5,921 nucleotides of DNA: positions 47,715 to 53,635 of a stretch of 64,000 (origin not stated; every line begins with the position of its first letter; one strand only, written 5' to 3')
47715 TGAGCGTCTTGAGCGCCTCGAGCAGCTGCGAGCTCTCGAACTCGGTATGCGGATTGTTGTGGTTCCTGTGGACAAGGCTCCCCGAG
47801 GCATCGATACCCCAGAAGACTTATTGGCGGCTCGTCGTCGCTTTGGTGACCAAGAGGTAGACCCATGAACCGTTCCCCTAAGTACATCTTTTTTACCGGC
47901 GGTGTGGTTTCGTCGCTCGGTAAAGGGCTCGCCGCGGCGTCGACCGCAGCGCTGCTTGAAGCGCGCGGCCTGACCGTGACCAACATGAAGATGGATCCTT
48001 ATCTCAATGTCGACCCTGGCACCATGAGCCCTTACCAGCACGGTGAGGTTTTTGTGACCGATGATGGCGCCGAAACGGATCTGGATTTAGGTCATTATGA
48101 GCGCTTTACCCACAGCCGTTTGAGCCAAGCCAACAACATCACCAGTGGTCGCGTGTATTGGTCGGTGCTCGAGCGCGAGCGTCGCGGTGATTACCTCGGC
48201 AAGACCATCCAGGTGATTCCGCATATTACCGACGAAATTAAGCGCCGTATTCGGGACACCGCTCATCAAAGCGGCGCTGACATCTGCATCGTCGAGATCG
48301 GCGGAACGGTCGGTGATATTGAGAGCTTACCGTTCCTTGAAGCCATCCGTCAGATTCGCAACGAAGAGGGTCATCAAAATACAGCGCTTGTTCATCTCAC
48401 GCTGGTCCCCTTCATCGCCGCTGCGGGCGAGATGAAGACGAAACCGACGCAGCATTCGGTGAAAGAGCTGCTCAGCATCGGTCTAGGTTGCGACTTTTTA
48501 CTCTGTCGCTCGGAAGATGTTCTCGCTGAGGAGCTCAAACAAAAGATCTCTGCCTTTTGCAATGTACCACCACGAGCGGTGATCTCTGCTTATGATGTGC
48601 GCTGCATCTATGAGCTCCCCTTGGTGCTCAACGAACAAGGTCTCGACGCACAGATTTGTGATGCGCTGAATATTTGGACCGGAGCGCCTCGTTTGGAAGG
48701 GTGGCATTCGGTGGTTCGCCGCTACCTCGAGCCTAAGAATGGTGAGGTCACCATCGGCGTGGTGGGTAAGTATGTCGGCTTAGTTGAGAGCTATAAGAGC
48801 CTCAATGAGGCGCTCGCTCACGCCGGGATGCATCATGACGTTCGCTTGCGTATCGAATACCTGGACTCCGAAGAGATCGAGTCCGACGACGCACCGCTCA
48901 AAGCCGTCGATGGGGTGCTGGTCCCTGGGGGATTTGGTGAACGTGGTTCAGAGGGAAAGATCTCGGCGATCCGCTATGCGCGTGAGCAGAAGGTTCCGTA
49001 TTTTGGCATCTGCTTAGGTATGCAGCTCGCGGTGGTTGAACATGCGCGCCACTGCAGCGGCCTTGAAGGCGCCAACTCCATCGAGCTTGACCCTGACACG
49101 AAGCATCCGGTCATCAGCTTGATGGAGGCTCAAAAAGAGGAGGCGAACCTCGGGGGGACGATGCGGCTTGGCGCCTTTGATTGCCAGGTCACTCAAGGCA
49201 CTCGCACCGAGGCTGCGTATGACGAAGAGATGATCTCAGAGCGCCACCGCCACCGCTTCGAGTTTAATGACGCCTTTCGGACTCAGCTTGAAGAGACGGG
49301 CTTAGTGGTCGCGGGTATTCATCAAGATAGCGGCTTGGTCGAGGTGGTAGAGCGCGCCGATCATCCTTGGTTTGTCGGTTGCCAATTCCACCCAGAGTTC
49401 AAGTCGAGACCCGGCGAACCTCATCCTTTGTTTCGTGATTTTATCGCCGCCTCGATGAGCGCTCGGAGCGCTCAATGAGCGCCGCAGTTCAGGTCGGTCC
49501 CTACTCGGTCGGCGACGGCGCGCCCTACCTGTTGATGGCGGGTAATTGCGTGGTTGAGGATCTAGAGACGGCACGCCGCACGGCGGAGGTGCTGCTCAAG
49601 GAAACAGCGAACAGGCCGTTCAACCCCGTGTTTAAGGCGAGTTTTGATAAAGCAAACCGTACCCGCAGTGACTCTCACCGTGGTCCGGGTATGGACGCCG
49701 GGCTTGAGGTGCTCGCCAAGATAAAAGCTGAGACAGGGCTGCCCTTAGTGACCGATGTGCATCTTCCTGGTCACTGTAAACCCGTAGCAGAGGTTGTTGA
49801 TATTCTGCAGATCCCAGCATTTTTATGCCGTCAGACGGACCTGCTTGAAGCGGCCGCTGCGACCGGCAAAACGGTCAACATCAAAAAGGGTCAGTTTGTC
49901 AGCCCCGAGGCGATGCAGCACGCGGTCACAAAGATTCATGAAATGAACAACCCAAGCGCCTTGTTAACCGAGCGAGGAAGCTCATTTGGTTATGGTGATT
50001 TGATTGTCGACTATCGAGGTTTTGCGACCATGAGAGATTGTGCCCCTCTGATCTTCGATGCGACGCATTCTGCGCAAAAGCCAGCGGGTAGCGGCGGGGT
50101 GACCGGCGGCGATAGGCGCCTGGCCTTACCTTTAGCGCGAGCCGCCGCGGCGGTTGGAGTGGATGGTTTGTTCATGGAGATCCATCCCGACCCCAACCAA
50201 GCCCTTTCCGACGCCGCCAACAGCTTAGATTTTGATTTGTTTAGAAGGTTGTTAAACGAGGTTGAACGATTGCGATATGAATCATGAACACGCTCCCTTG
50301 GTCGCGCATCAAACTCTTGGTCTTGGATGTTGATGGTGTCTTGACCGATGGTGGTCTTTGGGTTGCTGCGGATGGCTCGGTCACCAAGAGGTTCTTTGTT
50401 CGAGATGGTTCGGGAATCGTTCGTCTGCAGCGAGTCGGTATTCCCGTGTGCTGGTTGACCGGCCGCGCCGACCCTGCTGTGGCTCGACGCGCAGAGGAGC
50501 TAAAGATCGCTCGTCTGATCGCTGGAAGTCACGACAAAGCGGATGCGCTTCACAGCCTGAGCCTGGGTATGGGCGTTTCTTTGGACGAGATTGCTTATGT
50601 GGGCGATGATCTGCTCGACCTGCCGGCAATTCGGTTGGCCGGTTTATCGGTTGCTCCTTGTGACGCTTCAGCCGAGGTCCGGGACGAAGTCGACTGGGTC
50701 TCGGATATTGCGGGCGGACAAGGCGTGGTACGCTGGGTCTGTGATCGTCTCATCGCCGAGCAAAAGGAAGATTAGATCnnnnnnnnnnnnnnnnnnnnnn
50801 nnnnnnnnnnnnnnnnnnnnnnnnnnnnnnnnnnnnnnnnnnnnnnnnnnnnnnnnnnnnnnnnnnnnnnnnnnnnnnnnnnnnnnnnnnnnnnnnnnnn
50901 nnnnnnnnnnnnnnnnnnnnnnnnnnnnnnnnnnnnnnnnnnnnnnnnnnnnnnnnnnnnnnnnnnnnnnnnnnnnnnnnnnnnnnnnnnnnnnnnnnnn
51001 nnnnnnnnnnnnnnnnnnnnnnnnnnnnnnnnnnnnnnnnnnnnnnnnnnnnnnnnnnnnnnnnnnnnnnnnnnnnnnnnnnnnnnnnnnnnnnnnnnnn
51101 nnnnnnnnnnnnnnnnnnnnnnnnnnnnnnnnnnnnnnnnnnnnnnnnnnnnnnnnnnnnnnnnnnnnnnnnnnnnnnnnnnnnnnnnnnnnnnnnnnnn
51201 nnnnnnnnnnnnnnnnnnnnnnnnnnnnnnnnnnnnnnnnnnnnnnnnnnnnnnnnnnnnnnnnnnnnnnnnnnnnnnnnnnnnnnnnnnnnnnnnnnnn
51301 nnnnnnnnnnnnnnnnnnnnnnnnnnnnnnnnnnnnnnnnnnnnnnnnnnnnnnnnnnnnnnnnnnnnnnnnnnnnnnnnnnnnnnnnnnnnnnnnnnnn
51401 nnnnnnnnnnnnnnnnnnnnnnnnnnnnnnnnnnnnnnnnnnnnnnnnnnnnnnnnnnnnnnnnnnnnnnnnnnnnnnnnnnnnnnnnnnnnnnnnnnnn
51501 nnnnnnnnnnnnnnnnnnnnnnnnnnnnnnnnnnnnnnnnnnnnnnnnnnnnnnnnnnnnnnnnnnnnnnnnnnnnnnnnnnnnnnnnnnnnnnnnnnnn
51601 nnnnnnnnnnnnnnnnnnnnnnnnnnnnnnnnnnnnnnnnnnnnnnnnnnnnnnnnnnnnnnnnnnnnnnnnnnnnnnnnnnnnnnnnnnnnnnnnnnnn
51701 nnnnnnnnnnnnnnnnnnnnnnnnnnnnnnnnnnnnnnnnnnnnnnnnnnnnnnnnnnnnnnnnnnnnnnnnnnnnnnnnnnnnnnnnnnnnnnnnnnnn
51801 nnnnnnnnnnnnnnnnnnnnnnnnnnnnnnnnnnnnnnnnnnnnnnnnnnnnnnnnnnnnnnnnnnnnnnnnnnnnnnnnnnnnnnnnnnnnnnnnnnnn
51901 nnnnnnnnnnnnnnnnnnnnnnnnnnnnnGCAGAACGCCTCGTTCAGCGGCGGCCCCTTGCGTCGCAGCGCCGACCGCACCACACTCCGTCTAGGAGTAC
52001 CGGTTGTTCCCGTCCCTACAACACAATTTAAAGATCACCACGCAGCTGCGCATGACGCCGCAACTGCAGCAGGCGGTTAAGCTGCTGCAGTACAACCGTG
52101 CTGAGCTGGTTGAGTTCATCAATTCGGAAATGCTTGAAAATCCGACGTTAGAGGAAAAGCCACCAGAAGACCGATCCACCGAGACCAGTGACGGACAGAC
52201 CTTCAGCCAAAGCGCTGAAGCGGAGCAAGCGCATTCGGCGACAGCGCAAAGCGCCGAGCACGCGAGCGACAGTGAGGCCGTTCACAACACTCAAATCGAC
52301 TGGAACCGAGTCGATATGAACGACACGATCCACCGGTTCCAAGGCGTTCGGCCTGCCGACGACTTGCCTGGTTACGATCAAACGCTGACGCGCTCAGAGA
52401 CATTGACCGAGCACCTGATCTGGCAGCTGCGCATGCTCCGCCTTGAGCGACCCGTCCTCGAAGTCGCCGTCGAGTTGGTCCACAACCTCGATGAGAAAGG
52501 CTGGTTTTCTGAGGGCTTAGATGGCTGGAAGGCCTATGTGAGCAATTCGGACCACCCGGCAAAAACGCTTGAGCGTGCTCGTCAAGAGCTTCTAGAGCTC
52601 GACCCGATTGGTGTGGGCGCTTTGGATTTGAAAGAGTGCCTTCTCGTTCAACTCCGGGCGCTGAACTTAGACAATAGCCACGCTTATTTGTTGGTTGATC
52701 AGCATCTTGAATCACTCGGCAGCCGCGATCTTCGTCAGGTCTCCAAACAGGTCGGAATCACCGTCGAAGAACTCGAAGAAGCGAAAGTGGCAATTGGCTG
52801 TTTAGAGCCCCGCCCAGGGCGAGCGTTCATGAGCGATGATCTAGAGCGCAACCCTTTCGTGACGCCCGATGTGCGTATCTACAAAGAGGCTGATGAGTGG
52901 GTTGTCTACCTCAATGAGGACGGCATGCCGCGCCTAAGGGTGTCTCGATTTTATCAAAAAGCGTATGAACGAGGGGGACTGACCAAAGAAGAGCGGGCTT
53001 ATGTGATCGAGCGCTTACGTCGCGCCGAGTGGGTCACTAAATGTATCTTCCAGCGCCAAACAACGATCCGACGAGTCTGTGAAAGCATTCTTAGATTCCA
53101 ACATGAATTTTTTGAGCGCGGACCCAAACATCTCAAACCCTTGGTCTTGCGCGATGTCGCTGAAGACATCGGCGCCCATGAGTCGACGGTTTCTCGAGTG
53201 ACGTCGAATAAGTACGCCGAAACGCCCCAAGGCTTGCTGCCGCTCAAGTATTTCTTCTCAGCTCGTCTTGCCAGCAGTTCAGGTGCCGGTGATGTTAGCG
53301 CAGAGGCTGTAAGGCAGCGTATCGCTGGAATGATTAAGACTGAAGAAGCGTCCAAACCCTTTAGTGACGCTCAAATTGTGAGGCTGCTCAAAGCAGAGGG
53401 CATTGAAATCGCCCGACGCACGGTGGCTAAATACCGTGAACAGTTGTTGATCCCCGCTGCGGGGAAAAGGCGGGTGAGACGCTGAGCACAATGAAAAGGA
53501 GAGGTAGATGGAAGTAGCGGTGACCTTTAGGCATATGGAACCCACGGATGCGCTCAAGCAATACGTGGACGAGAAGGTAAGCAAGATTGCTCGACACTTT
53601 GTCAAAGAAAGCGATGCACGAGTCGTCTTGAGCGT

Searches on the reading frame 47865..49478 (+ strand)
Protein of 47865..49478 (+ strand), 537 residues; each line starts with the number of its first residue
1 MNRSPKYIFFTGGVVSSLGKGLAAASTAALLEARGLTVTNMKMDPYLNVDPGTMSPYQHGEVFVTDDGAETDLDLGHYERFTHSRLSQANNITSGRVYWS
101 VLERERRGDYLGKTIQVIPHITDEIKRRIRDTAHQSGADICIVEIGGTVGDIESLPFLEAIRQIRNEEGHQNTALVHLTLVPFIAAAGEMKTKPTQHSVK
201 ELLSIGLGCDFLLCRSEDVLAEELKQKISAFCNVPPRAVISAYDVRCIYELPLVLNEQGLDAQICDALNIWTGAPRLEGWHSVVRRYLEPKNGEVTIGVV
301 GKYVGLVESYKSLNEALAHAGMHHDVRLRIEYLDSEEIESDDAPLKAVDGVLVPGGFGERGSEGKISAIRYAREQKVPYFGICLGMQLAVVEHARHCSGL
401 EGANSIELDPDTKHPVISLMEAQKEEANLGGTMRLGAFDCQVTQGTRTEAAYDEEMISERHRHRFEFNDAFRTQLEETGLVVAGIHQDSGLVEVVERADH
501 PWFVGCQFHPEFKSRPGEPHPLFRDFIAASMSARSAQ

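Call 63: search_protein_families(library=pfam, proteins=[window:47865-49478:+], max_evalue=0.001)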
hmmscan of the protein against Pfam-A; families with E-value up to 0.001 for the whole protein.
window:47865-49478:+ (537 aa): 3 families
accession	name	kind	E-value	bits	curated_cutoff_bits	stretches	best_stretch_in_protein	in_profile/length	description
PF06418.20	CTP_synth_N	-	1.3e-125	418.5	26.1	1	6-270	1-265/265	CTP synthase N-terminus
PF00117.34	GATase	-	5.9e-41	140.7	22.8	1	306-528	2-189/190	Glutamine amidotransferase class-I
PF07722.19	Peptidase_C26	-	7.6e-08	32.8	20.5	1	366-511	95-219/219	Peptidase C26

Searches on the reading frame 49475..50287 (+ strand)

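Call 63: search_protein_families(library=pfam, proteins=[window:49475-50287:+], max_evalue=0.001)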
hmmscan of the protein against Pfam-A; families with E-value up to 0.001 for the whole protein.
window:49475-50287:+ (270 aa): 1 family
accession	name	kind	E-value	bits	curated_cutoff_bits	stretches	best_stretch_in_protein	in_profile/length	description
PF00793.26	DAHP_synth_1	-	1e-60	205.4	25.5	1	11-261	11-262/270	DAHP synthetase I family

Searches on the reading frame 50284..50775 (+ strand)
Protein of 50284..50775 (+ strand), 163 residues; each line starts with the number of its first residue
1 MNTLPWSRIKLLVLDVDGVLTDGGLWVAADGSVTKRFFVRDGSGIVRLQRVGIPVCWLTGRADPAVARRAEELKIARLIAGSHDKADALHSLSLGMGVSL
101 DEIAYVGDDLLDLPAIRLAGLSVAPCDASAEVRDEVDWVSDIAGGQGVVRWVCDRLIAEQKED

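Call 63: search_protein_families(library=pfam, proteins=[window:50284-50775:+], max_evalue=0.001)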
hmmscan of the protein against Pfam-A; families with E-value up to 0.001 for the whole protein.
window:50284-50775:+ (163 aa): 2 families
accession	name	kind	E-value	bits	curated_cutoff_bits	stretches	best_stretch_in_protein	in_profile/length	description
PF08282.18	Hydrolase_3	-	3.2e-08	34.1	20.9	1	78-150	181-253/255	haloacid dehalogenase-like hydrolase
PF00702.32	Hydrolase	-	2e-05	25.5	26.4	0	47-120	109-191/191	haloacid dehalogenase-like hydrolase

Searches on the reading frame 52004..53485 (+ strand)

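Call 63: search_protein_families(library=pfam, proteins=[window:52004-53485:+], max_evalue=0.001)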
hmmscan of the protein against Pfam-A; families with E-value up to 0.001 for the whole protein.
window:52004-53485:+ (493 aa): 3 families
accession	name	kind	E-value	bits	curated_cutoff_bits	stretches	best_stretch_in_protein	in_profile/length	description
PF04552.19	Sigma54_DBD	-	2.2e-58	196.9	22.8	1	333-490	3-159/160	Sigma-54, DNA binding domain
PF04963.19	Sigma54_CBD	-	9.6e-48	162.8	22.9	1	124-317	2-185/185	Sigma-54 factor, core binding domain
PF00309.25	Sigma54_AID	-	1.9e-15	56.8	23.8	1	8-51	3-46/46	Sigma-54 factor, Activator interacting domain (AID)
